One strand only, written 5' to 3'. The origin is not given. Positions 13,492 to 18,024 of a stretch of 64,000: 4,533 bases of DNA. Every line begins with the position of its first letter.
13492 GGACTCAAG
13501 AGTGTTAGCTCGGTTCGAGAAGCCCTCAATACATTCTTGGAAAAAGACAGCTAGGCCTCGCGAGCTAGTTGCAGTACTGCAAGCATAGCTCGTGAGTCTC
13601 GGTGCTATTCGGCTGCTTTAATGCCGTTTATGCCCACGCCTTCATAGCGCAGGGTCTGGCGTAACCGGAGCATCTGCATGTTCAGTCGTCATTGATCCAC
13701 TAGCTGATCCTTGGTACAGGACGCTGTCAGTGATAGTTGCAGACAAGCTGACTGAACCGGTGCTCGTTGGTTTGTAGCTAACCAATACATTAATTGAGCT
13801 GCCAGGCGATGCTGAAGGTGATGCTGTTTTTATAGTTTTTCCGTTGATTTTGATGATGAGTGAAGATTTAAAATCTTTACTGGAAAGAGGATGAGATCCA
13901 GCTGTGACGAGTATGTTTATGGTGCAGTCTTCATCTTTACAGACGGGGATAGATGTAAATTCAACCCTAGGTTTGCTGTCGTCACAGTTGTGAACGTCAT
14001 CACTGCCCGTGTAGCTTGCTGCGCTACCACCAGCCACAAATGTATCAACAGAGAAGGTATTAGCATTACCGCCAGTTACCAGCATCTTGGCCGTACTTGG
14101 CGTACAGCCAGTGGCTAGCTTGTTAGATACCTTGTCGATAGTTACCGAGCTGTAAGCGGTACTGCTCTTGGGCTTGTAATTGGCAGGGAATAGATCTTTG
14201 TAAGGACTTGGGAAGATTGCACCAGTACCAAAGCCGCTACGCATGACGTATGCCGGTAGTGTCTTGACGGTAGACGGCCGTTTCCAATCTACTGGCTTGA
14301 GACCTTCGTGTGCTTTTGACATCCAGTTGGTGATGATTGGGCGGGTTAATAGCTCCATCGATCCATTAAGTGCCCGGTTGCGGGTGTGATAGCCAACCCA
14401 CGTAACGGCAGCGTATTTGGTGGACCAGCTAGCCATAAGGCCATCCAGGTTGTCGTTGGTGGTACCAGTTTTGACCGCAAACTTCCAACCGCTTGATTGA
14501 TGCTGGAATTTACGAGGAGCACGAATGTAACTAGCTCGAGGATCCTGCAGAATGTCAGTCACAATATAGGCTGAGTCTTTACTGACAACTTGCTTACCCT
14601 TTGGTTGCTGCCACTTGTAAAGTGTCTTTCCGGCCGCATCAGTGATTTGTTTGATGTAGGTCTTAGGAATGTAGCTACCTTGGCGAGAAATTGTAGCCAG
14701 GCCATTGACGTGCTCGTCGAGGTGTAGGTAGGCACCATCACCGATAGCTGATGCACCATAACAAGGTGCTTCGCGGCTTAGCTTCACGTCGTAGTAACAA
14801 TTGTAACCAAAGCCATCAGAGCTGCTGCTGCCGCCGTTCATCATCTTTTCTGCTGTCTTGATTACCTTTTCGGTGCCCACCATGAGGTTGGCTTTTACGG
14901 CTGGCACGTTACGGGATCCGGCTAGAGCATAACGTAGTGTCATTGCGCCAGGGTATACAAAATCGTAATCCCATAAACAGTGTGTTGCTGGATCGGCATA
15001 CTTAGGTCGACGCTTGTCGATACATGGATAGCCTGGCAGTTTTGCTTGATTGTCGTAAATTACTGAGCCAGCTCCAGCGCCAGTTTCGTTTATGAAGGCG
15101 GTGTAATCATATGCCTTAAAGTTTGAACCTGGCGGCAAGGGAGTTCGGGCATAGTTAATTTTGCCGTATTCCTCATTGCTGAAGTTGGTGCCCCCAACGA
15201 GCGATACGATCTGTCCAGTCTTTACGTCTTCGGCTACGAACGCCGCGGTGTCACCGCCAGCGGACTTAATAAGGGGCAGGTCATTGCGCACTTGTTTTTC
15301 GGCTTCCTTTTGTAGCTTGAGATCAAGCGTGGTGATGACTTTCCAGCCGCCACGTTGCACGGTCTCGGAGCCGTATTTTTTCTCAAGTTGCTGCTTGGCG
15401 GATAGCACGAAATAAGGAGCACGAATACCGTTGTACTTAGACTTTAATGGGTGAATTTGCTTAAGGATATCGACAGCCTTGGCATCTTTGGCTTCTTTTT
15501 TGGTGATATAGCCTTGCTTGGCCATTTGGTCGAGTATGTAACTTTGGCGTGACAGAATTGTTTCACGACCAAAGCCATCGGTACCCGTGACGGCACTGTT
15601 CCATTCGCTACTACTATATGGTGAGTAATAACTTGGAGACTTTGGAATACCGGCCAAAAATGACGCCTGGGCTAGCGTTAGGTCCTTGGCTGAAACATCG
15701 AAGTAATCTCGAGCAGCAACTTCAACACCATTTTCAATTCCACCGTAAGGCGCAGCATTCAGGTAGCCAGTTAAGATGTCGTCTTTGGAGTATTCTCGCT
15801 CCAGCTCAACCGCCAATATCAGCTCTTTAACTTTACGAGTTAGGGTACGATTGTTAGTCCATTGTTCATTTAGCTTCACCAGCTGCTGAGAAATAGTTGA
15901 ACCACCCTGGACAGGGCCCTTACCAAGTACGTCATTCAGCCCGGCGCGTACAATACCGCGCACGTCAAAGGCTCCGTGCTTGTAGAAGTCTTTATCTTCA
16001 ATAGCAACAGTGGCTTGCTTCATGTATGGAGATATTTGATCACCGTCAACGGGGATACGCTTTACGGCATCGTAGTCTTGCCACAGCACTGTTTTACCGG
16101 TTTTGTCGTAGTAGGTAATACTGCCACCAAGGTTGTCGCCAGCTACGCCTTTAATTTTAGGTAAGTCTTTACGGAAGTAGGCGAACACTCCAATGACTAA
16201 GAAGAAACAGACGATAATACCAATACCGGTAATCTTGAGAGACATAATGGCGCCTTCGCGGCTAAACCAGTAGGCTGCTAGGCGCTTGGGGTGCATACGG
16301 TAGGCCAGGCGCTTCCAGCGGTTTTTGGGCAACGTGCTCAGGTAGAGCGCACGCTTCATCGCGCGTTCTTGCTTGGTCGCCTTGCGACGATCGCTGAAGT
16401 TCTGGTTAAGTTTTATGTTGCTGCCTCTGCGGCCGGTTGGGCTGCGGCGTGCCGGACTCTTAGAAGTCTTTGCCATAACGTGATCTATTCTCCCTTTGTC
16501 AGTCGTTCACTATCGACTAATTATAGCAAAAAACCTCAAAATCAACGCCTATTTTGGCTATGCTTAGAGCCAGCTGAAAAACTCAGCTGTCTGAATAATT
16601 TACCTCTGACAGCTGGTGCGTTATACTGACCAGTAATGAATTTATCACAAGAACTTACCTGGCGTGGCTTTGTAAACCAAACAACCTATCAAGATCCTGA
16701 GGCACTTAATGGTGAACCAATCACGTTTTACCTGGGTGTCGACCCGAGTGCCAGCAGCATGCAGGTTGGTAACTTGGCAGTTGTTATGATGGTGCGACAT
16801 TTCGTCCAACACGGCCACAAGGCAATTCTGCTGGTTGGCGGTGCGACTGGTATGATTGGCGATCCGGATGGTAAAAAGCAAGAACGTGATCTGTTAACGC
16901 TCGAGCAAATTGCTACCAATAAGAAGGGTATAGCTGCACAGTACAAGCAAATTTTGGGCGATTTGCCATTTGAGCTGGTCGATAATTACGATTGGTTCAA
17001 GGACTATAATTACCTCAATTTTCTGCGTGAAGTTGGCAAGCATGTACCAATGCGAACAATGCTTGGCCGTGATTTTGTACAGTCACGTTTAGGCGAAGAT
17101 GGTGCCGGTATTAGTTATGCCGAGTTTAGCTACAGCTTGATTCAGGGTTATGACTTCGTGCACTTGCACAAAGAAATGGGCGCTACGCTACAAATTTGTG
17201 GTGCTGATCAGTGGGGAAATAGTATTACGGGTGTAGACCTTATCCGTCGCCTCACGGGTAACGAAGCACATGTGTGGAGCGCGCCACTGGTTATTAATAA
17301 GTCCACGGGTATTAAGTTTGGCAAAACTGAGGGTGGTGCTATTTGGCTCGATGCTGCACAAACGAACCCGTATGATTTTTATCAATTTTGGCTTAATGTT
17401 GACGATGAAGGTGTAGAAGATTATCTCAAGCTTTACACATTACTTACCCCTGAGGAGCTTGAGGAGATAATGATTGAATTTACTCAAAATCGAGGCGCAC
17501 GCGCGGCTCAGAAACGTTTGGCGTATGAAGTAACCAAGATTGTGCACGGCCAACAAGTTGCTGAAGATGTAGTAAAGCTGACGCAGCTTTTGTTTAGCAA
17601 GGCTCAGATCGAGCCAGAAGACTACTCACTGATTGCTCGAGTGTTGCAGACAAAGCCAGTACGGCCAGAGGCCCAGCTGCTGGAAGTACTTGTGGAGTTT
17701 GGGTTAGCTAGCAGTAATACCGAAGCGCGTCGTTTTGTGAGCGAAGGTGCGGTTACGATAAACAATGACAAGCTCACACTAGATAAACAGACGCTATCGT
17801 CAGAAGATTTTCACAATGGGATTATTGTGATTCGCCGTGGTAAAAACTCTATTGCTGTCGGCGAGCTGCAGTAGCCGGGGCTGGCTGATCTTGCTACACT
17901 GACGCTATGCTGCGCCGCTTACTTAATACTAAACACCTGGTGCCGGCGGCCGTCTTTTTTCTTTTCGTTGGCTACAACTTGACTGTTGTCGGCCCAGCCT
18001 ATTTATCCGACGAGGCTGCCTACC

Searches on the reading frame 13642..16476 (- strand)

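Call 16: search_protein_families(library=pfam, proteins=[window:13642-16476:-], max_evalue=0.00001)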
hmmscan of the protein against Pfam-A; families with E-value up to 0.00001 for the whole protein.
window:13642-16476:- (944 aa): 2 families
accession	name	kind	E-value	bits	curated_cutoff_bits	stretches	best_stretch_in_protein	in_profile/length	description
PF00912.28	Transgly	-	9.6e-54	181.9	27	1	136-318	10-177/178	Transglycosylase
PF00905.27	Transpeptidase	-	5e-16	59.2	22.1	1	412-698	2-266/299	Penicillin binding protein transpeptidase domain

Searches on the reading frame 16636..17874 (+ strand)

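Call 16: search_protein_families(library=pfam, proteins=[window:16636-17874:+], max_evalue=0.00001)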
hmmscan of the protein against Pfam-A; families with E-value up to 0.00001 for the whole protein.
window:16636-17874:+ (412 aa): 2 families
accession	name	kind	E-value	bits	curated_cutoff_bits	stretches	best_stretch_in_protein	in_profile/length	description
PF00579.31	tRNA-synt_1b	-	3.9e-68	230.4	21.1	1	26-320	3-291/292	tRNA synthetases class I (W and Y)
PF22421.1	SYY_C-terminal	-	1.3e-12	47.8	27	1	343-404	16-78/83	Tyrosine--tRNA ligase SYY-like C-terminal domain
